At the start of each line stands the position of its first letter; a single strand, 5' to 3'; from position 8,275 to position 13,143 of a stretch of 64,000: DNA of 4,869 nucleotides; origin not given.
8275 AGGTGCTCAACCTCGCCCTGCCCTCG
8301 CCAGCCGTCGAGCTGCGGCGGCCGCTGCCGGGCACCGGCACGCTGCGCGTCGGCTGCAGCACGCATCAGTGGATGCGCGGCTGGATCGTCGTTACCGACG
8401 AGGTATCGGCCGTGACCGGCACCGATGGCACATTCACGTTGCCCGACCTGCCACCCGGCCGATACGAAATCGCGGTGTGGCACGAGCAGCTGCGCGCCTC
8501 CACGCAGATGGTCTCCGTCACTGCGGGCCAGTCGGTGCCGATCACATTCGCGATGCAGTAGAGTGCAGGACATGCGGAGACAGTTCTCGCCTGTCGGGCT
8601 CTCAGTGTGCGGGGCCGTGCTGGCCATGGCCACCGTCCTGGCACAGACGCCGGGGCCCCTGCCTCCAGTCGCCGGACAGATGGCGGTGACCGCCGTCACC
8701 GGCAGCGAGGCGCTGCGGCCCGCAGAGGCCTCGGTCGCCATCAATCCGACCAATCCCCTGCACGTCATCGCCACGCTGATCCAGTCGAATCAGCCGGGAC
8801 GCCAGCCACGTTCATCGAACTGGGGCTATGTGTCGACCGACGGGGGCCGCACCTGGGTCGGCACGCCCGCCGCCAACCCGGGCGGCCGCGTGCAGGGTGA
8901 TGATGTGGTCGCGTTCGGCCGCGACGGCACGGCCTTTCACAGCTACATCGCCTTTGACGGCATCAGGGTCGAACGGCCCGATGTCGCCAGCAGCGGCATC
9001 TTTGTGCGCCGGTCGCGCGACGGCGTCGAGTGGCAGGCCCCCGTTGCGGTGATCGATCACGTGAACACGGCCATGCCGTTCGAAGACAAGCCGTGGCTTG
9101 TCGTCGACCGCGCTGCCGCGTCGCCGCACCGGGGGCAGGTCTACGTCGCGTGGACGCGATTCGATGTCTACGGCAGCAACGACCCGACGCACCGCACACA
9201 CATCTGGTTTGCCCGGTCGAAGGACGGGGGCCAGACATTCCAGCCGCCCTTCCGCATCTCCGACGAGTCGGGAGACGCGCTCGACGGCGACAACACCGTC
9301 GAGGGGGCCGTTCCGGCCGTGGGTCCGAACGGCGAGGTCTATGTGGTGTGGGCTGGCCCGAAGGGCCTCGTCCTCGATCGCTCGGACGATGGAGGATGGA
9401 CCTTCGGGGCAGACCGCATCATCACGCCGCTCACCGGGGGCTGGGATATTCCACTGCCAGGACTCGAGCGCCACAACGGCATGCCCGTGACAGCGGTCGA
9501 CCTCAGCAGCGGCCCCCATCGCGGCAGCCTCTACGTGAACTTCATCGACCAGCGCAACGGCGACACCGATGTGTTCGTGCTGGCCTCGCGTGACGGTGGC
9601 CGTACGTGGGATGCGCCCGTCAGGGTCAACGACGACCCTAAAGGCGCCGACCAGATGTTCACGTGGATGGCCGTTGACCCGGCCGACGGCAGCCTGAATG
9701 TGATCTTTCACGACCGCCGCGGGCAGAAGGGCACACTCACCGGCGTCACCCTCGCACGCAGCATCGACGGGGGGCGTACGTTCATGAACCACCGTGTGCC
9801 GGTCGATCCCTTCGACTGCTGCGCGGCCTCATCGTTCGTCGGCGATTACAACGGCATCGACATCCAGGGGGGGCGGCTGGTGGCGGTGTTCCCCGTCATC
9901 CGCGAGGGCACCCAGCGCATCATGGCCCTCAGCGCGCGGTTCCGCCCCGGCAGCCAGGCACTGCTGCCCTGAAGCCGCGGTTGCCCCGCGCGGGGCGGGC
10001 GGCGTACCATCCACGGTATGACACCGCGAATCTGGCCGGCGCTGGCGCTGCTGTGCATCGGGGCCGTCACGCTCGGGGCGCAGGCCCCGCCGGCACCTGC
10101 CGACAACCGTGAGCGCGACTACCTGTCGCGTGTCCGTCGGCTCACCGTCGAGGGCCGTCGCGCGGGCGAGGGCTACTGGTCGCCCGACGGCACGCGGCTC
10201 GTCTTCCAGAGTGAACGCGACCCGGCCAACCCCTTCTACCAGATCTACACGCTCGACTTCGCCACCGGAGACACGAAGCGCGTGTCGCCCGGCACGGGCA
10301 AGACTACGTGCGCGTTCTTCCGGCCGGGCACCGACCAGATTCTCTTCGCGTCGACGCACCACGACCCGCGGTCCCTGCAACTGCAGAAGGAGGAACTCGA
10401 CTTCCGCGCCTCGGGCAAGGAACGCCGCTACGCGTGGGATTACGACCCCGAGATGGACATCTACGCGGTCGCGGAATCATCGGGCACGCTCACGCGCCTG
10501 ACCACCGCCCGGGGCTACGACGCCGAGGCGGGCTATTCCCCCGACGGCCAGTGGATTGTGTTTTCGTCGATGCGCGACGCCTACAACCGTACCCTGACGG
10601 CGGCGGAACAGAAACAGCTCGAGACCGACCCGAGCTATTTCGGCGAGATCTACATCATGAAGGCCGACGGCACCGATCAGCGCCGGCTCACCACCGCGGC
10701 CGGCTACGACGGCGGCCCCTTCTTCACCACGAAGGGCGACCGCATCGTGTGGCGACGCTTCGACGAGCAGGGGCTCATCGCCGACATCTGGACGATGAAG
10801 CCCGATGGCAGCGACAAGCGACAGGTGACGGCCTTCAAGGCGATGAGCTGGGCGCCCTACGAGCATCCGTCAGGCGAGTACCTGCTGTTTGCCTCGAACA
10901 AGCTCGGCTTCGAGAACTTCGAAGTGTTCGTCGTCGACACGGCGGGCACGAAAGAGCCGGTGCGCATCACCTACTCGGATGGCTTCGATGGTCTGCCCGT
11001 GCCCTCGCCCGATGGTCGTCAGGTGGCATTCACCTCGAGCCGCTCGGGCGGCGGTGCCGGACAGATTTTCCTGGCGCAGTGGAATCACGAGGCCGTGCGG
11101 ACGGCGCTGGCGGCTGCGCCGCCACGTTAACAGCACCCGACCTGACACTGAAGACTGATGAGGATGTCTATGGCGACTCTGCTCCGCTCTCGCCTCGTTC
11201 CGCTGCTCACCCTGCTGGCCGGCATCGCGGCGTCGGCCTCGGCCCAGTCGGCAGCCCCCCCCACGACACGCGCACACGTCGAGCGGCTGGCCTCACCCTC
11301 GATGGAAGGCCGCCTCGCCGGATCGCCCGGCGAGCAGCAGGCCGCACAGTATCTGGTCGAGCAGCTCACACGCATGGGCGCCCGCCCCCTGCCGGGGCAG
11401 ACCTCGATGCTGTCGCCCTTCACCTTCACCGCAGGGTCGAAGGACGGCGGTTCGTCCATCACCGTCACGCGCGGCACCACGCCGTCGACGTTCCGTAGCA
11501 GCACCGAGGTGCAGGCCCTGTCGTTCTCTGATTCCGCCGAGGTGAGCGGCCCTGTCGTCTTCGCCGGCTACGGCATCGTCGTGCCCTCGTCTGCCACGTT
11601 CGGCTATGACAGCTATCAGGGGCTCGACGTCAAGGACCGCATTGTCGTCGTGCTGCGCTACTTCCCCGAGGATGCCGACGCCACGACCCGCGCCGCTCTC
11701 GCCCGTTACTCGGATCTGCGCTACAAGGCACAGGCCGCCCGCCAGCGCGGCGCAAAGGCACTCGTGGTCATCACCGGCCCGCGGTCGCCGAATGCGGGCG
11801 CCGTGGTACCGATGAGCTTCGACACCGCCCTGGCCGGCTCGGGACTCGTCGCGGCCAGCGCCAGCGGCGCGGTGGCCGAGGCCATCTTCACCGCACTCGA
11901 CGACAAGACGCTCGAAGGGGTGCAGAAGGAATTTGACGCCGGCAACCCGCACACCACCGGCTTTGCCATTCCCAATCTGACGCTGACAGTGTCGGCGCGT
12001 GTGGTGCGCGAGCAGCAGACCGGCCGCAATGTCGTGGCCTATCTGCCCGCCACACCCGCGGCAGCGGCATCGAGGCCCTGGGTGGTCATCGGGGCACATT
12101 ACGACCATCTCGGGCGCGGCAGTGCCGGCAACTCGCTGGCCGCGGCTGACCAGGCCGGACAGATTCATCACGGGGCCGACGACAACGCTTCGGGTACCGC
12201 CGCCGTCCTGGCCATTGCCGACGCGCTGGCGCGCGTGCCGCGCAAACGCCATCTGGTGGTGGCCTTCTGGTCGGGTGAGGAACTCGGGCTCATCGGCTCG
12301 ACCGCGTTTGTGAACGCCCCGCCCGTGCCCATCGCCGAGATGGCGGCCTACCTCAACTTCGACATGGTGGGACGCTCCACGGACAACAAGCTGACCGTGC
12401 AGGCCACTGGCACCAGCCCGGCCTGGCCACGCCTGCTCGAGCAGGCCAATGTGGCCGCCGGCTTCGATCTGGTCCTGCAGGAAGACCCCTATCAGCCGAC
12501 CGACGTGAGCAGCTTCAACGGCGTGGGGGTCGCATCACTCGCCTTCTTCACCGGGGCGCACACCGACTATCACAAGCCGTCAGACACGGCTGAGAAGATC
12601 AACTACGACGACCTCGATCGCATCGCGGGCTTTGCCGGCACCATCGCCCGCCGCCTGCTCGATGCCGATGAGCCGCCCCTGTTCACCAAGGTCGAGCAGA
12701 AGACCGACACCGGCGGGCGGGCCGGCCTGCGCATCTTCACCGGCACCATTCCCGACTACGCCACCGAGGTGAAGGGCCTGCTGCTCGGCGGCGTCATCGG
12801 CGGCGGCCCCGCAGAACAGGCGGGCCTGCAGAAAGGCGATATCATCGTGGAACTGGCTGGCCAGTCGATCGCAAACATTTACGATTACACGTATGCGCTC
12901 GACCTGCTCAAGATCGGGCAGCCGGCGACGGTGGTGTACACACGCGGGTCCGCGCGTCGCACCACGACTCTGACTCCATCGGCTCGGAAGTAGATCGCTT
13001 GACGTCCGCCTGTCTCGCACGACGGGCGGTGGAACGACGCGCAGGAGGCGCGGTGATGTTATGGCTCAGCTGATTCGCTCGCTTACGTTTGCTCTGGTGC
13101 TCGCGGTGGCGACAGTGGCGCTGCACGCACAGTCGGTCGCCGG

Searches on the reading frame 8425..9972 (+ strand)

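Call 71: search_protein_families(library=pfam, proteins=[window:8425-9972:+], max_evalue=0.00001)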
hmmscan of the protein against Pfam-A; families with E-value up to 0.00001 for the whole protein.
window:8425-9972:+ (515 aa): 3 families
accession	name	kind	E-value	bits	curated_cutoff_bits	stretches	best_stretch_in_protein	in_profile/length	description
PF13088.12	BNR_2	-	5.3e-11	42.8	31.4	0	376-457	11-98/277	BNR repeat-like domain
PF24316.1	Tli3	-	3e-07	31.3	27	0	126-146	78-98/129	T6SS Tli3 immunity protein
PF02012.26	BNR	-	5.2e-07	29.1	27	0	135-144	1-10/12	BNR/Asp-box repeat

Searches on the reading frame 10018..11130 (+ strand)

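Call 71: search_protein_families(library=pfam, proteins=[window:10018-11130:+], max_evalue=0.00001)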
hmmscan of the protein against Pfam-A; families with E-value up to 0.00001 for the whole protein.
window:10018-11130:+ (370 aa): 1 family
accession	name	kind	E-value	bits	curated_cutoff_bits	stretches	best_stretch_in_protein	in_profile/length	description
PF07676.18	PD40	-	8e-33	112.1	20.9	3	315-351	2-37/38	WD40-like Beta Propeller Repeat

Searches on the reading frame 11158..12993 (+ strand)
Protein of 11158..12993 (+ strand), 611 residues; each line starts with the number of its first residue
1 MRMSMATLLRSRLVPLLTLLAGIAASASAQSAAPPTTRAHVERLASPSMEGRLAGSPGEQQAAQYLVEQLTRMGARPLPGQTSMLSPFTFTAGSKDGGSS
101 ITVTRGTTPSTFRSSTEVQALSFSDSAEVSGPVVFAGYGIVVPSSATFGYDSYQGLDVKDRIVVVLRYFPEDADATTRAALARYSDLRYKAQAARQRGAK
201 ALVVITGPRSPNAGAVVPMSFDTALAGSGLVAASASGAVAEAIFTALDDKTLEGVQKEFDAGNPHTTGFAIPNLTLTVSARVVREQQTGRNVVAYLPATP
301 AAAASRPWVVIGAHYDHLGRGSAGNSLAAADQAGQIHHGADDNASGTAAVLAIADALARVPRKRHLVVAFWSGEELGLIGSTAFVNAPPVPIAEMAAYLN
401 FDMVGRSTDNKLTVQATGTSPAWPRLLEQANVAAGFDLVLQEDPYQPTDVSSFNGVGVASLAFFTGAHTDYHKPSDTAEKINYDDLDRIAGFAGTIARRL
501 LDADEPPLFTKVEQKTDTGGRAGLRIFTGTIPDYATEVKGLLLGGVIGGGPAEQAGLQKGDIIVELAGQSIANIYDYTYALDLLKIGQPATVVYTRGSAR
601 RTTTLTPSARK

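Call 71: search_protein_families(library=pfam, proteins=[window:11158-12993:+], max_evalue=0.00001)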
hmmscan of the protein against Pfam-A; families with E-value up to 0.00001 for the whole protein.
window:11158-12993:+ (611 aa): 4 families
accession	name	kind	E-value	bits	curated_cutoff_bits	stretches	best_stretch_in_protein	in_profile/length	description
PF04389.22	Peptidase_M28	-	2.2e-38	132.4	21.3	1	291-490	1-186/193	Peptidase family M28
PF17820.7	PDZ_6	-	1.1e-08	35.2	27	1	546-592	5-47/54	PDZ domain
PF13180.12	PDZ_2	-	4.4e-07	30.5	27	1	546-605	19-78/80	PDZ domain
PF00595.29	PDZ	-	8.9e-06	26.4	23.2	0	518-579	8-65/81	PDZ domain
